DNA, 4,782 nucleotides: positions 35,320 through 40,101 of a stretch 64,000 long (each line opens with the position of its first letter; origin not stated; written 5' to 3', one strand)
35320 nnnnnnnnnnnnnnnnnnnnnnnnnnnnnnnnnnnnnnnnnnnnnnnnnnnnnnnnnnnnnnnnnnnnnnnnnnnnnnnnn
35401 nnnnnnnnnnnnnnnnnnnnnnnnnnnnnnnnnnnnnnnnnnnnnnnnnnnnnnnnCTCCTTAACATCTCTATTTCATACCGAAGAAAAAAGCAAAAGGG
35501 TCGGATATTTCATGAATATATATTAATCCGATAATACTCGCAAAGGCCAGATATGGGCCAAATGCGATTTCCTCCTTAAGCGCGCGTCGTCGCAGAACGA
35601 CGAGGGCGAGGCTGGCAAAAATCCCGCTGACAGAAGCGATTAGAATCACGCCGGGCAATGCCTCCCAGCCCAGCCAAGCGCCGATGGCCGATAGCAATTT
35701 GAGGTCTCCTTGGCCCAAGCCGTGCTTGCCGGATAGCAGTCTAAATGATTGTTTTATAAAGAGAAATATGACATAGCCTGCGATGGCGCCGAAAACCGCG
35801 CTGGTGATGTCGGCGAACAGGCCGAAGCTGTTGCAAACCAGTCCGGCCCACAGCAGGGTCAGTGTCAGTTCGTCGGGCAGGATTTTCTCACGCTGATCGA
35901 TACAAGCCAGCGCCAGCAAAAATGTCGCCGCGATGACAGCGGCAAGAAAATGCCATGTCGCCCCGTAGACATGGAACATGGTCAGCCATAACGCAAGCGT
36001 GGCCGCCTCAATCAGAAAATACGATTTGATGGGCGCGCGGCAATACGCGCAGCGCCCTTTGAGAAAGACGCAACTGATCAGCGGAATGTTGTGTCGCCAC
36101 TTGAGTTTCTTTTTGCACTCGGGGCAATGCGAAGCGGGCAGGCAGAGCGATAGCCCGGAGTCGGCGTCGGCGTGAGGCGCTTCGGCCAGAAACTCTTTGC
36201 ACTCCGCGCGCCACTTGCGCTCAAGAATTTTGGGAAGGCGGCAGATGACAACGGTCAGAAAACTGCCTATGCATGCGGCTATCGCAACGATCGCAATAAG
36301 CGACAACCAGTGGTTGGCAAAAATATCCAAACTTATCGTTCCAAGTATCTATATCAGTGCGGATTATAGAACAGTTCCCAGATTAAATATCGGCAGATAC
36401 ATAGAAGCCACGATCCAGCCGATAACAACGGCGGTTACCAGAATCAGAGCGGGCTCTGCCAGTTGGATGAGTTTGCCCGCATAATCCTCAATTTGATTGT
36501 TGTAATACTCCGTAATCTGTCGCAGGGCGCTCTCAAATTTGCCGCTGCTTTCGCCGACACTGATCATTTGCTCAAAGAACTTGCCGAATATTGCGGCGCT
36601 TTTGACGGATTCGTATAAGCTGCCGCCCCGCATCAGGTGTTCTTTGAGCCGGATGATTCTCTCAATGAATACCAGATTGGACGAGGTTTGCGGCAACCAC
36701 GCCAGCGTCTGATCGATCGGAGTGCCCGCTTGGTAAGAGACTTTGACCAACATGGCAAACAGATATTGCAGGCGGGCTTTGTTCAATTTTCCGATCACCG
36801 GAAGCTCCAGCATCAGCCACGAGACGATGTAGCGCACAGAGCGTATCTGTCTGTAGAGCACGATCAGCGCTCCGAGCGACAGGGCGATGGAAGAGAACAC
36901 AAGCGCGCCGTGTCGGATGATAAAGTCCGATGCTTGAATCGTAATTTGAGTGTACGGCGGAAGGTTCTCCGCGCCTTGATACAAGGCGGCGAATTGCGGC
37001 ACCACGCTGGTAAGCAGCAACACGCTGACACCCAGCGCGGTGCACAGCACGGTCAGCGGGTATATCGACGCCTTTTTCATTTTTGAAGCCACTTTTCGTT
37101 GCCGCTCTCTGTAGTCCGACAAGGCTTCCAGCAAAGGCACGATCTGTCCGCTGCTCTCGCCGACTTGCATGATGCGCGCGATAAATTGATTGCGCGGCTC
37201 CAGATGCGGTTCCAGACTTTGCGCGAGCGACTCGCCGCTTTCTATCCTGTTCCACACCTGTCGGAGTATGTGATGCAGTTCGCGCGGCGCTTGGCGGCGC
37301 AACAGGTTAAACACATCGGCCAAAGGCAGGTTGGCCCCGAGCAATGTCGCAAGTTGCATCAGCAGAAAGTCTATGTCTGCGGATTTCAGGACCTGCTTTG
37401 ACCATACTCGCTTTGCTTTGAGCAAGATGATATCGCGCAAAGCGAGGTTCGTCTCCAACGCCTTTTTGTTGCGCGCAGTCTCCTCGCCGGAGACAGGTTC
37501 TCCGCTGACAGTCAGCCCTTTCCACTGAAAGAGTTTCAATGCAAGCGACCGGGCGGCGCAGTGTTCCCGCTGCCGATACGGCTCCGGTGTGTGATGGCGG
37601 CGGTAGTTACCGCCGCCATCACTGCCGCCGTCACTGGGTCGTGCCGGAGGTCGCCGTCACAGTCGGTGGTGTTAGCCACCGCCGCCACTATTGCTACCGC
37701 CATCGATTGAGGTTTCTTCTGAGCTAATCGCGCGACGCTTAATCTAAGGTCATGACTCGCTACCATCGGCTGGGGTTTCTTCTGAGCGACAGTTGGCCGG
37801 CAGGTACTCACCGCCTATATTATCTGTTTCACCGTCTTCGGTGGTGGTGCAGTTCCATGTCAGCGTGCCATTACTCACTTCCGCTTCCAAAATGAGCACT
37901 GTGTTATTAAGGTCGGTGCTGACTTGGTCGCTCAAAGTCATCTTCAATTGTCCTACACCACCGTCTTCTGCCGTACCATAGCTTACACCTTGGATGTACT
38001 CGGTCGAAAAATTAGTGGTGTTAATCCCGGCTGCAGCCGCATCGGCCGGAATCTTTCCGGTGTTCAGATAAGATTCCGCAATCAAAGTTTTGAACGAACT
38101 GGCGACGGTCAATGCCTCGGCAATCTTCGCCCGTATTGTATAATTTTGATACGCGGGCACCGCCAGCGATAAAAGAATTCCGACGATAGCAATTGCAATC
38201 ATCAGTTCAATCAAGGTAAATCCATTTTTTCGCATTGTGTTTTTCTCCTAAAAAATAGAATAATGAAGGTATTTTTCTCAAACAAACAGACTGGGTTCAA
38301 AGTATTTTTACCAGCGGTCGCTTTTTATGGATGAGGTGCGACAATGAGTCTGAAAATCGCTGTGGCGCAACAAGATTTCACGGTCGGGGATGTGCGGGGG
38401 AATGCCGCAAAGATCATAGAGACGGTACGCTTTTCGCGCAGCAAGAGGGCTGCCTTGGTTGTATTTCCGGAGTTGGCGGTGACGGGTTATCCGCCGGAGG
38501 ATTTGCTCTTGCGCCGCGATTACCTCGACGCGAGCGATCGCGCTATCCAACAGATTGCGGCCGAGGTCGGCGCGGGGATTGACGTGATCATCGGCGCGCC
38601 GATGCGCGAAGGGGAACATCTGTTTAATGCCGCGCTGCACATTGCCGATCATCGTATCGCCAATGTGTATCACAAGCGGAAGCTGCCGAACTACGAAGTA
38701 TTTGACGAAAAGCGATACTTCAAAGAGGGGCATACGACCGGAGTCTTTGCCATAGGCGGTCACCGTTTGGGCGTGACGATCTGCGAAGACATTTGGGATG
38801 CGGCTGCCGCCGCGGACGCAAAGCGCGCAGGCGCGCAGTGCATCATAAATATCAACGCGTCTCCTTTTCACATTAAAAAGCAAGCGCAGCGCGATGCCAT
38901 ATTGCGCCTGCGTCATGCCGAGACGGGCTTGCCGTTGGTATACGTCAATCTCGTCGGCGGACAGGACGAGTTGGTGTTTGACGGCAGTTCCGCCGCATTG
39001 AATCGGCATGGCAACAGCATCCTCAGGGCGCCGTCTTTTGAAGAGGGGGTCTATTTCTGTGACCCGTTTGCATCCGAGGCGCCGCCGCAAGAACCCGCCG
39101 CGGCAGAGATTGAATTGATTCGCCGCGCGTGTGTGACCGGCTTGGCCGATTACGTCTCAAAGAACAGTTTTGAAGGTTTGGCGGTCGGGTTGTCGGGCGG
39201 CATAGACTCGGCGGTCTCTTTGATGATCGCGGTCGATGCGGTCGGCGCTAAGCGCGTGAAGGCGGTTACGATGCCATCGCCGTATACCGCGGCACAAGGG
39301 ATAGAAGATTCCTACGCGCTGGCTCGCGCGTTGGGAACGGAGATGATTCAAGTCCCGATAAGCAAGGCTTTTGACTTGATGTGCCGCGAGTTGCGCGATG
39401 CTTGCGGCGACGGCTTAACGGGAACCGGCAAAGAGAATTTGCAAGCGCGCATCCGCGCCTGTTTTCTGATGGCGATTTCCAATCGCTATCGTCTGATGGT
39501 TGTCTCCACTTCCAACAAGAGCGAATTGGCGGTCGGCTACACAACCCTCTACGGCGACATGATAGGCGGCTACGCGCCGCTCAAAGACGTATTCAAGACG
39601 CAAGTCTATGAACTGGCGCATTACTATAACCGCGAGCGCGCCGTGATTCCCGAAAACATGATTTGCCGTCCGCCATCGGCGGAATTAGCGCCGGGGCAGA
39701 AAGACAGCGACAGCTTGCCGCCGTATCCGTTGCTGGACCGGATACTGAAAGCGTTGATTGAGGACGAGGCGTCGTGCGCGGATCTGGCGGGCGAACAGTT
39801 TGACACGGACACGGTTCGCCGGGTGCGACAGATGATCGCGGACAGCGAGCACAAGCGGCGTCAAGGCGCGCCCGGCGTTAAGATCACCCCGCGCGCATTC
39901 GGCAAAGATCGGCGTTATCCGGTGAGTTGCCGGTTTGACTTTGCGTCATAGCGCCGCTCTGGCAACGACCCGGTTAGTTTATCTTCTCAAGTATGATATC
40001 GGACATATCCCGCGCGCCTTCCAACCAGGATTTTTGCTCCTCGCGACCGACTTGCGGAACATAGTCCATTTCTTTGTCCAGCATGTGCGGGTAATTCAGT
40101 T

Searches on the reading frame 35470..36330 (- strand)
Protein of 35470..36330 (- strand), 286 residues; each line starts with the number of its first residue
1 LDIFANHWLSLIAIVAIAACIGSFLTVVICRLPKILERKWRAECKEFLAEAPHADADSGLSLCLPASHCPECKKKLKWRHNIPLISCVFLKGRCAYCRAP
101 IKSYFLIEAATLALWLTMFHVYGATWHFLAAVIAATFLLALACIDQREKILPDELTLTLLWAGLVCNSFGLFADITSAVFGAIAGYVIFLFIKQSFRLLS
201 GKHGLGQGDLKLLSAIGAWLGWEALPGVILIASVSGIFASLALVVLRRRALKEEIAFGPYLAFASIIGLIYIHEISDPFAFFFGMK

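Call 34: search_protein_families(library=pfam, proteins=[window:35470-36330:-], max_evalue=0.00001)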
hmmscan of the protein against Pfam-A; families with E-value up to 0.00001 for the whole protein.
window:35470-36330:- (286 aa): 2 families
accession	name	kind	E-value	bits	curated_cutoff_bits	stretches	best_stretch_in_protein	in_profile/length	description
PF06750.18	A24_N_bact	-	9.7e-26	90.1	23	1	18-120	3-82/84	Bacterial Peptidase A24 N-terminal domain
PF01478.23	Peptidase_A24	-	1.4e-23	83.8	26.5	1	133-240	2-103/104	Type IV leader peptidase family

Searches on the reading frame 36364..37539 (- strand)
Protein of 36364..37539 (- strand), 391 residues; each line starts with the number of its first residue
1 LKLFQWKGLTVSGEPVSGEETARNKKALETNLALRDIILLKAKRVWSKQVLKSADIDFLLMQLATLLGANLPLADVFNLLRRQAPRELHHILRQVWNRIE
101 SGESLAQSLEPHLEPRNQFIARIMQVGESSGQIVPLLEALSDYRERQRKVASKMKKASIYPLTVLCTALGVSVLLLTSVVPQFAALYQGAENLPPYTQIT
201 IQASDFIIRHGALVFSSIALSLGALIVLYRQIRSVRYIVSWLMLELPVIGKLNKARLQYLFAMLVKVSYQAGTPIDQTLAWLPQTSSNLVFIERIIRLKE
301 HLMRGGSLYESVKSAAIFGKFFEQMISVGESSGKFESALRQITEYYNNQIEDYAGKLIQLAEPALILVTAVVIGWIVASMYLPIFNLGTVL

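Call 34: search_protein_families(library=pfam, proteins=[window:36364-37539:-], max_evalue=0.00001)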
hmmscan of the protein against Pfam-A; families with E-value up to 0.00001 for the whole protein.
window:36364-37539:- (391 aa): 1 family
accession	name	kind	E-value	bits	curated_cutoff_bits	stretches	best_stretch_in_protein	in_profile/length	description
PF00482.28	T2SSF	-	1.2e-46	158.2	25.2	2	60-181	2-125/125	Type II secretion system (T2SS), protein F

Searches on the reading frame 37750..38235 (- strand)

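Call 34: search_protein_families(library=pfam, proteins=[window:37750-38235:-], max_evalue=0.00001)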
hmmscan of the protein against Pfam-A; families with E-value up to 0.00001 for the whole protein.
window:37750-38235:- (161 aa): 2 families
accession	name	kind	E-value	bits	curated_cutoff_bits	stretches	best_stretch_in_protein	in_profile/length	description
PF00114.24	Pilin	-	6.6e-19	69.3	22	1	35-150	2-108/108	Pilin (bacterial filament)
PF07963.17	N_methyl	-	3.4e-09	36.3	21.2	1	2-25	3-26/27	Prokaryotic N-terminal methylation motif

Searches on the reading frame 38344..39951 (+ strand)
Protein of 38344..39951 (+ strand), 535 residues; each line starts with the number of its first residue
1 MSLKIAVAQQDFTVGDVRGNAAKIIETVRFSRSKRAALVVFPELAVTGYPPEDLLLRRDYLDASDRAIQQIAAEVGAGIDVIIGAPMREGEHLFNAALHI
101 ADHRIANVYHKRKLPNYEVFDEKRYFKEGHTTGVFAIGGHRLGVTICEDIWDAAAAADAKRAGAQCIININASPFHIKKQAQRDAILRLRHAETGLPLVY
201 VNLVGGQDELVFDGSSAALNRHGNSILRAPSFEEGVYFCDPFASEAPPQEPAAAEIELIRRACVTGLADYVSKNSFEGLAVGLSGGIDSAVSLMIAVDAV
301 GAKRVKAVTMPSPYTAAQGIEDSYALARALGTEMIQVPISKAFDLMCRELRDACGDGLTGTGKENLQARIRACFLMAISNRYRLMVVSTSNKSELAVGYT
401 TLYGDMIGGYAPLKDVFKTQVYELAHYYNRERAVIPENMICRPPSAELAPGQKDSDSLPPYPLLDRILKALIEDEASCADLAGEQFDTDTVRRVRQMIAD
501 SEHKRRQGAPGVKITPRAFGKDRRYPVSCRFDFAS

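Call 34: search_protein_families(library=pfam, proteins=[window:38344-39951:+], max_evalue=0.00001)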
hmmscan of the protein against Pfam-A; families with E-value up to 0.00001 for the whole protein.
window:38344-39951:+ (535 aa): 2 families
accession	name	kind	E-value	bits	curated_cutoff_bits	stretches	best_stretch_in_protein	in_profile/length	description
PF02540.23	NAD_synthase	-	1.3e-69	234.5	21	1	262-507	4-241/242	NAD synthase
PF00795.27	CN_hydrolase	-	1.5e-27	97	23.2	1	4-237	1-242/256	Carbon-nitrogen hydrolase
